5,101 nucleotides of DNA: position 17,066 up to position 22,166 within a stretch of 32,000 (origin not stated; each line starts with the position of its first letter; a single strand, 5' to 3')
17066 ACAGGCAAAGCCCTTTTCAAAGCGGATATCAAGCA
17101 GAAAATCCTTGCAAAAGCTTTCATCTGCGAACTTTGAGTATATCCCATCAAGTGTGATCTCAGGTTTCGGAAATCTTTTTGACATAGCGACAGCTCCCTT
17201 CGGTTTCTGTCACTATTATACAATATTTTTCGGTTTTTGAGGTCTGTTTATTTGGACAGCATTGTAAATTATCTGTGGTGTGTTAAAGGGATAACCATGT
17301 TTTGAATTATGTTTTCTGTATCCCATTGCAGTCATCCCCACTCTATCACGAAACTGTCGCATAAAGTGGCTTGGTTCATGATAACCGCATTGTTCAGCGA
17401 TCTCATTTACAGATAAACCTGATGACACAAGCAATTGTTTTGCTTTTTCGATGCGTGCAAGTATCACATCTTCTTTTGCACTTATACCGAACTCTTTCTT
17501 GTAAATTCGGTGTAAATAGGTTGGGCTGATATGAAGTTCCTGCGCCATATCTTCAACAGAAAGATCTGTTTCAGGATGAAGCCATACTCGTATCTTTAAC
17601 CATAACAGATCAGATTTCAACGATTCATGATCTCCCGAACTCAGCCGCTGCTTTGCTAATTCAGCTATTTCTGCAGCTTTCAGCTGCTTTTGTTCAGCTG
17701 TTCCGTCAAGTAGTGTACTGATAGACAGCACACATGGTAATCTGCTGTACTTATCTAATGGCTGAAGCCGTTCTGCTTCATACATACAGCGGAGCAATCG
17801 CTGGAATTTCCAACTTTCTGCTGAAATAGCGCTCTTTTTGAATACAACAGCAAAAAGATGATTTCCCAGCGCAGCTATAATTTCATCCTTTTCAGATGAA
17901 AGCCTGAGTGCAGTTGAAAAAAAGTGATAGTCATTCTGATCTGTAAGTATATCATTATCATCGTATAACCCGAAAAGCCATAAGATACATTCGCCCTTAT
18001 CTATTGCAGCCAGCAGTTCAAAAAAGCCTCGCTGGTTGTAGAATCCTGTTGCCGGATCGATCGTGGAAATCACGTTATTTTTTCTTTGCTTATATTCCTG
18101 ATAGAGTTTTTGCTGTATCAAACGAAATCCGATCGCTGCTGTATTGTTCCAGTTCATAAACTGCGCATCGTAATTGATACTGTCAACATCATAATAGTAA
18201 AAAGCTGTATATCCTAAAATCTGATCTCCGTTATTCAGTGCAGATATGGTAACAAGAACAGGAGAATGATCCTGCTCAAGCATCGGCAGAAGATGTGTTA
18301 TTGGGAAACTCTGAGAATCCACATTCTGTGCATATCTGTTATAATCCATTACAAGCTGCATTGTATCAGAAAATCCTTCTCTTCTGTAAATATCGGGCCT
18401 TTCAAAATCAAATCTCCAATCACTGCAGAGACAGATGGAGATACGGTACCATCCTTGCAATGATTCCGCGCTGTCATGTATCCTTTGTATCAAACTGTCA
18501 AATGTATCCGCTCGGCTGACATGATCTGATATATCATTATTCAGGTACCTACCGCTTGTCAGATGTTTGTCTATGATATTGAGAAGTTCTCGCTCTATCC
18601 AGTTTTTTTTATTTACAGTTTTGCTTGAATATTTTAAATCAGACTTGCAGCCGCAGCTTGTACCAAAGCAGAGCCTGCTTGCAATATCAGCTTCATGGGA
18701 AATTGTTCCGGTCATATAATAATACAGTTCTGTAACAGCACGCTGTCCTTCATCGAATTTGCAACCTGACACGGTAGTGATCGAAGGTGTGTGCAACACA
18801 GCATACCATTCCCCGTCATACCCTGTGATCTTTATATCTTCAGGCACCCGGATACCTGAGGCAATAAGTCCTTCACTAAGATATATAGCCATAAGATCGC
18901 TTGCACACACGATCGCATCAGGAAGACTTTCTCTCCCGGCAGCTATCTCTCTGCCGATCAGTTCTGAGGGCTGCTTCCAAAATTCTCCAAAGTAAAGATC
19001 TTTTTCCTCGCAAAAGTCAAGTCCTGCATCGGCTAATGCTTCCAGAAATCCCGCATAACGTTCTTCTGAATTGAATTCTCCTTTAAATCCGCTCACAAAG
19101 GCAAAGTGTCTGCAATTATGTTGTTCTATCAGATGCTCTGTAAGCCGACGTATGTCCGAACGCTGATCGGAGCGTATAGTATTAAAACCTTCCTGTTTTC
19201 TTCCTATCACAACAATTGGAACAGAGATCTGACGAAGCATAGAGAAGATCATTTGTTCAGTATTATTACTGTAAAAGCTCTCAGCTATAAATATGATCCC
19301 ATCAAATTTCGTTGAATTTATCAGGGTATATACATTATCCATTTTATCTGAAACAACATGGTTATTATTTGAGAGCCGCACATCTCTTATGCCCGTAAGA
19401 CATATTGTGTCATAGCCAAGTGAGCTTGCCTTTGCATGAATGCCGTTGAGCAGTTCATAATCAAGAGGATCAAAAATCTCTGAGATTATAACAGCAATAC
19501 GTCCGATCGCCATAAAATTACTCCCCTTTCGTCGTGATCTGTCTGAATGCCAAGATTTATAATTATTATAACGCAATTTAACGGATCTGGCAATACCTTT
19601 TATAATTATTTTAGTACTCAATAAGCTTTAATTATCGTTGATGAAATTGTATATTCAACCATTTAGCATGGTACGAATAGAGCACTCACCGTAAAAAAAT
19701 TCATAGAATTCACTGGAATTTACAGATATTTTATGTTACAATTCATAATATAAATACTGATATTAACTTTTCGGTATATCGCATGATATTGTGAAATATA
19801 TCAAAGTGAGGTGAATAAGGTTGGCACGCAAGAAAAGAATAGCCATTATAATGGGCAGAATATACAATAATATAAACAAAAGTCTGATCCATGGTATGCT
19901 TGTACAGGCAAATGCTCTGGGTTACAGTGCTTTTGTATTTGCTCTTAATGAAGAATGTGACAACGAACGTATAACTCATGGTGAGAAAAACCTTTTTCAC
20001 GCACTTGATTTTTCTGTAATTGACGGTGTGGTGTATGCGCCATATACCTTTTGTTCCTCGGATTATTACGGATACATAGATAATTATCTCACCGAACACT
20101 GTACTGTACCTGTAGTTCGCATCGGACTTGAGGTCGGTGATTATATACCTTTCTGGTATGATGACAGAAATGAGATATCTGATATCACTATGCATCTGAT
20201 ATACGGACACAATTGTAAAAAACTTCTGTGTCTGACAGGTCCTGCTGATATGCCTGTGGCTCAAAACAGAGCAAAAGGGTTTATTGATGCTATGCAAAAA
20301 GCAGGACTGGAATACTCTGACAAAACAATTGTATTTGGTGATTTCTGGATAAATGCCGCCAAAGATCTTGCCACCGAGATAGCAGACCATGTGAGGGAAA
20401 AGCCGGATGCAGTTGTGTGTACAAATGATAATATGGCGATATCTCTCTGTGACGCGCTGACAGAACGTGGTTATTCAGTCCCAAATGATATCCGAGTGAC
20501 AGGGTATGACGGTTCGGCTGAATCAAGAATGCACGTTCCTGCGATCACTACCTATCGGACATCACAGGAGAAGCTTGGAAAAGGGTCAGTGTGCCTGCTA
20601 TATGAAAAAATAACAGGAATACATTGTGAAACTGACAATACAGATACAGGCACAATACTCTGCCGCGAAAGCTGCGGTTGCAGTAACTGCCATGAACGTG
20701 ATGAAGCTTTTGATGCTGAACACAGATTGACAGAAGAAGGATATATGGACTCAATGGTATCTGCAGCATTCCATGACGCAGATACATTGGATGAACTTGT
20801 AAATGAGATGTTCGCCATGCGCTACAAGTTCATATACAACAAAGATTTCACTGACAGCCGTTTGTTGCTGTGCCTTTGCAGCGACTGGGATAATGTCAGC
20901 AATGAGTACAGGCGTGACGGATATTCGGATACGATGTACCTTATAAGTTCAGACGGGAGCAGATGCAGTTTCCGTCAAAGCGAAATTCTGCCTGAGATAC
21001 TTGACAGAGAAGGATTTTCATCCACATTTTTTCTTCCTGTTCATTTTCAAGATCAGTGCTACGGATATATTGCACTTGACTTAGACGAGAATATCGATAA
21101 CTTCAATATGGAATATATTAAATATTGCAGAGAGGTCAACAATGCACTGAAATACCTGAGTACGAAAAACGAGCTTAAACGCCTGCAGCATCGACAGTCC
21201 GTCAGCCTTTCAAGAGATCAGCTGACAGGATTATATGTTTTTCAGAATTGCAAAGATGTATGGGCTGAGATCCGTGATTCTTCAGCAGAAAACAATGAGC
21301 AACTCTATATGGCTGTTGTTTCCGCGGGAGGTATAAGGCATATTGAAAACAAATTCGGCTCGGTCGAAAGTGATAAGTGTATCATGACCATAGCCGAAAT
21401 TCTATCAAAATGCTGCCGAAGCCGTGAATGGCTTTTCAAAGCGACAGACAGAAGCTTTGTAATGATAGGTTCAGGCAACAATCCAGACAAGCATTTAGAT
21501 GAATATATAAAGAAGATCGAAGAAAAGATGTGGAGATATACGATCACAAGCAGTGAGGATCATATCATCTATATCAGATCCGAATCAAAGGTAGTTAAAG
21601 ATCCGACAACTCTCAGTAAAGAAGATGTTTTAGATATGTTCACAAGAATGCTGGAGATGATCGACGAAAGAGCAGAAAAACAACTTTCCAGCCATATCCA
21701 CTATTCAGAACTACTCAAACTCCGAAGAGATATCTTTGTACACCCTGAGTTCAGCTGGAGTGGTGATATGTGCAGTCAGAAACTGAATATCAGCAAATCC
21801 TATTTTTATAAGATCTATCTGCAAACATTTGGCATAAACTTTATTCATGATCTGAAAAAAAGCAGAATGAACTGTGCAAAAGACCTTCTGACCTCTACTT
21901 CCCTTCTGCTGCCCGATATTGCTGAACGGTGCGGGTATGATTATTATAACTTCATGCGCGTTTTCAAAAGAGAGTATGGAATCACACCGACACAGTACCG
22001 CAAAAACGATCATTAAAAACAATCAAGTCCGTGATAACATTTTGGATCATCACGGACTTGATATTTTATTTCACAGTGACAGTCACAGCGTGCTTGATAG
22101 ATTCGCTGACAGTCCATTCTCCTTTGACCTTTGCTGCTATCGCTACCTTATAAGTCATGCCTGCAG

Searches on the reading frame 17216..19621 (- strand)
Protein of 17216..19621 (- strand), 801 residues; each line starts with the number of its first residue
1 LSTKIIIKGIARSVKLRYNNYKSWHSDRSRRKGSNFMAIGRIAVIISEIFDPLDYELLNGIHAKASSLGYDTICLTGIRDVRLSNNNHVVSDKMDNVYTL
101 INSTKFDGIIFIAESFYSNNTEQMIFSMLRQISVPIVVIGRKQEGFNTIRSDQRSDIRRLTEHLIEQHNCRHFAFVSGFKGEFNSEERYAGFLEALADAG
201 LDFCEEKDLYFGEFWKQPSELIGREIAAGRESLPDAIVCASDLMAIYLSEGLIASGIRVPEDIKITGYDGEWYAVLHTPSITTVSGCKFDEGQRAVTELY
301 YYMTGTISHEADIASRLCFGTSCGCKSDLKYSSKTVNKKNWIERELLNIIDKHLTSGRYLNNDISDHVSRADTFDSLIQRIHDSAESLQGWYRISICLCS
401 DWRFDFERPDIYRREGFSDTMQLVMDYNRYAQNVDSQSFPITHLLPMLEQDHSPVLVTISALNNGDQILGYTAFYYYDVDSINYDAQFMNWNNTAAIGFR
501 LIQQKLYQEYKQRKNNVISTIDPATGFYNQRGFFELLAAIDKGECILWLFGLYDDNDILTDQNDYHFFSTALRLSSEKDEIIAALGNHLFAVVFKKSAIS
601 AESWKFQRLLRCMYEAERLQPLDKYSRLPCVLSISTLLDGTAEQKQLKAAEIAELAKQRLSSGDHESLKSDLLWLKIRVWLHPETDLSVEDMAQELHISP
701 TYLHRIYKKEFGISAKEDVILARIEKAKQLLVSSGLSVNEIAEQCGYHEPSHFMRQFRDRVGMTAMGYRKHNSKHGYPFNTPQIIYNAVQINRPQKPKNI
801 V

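Call 11: search_protein_families(library=pfam, proteins=[window:17216-19621:-])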
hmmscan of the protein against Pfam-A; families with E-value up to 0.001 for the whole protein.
window:17216-19621:- (801 aa): 4 families
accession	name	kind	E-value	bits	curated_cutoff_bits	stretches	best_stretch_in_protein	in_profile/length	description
PF12833.13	HTH_18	-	3.4e-21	75.8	33.6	1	692-770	1-79/80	Helix-turn-helix domain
PF00165.29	HTH_AraC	-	2.2e-19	69.6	26.6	2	684-717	6-39/42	Bacterial regulatory helix-turn-helix proteins, AraC family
PF13377.12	Peripla_BP_3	-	4.7e-19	69.5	26.5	1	162-322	2-166/167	Periplasmic binding protein-like domain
PF00532.27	Peripla_BP_1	-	5.5e-06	26.5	22.2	1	44-266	6-216/281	Periplasmic binding proteins and sugar binding domain of LacI family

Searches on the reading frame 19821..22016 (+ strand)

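Call 11: search_protein_families(library=pfam, proteins=[window:19821-22016:+])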
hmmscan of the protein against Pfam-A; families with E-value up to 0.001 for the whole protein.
window:19821-22016:+ (731 aa): 6 families
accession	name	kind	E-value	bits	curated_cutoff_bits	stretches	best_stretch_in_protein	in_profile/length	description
PF13377.12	Peripla_BP_3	-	2.4e-23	83.5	26.5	1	130-284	7-166/167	Periplasmic binding protein-like domain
PF00532.27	Peripla_BP_1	-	1.5e-15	57.9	22.2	1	22-273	19-267/281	Periplasmic binding proteins and sugar binding domain of LacI family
PF12833.13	HTH_18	-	1.4e-14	54.6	33.6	1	652-728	2-79/80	Helix-turn-helix domain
PF00165.29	HTH_AraC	-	9.7e-13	48.3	26.6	1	692-728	6-42/42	Bacterial regulatory helix-turn-helix proteins, AraC family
PF13407.12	Peripla_BP_4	-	8.1e-09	35.8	35.1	1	133-236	122-223/258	Periplasmic binding protein domain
PF00990.26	GGDEF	-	6.5e-06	26.5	23.8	1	465-576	3-113/161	Diguanylate cyclase, GGDEF domain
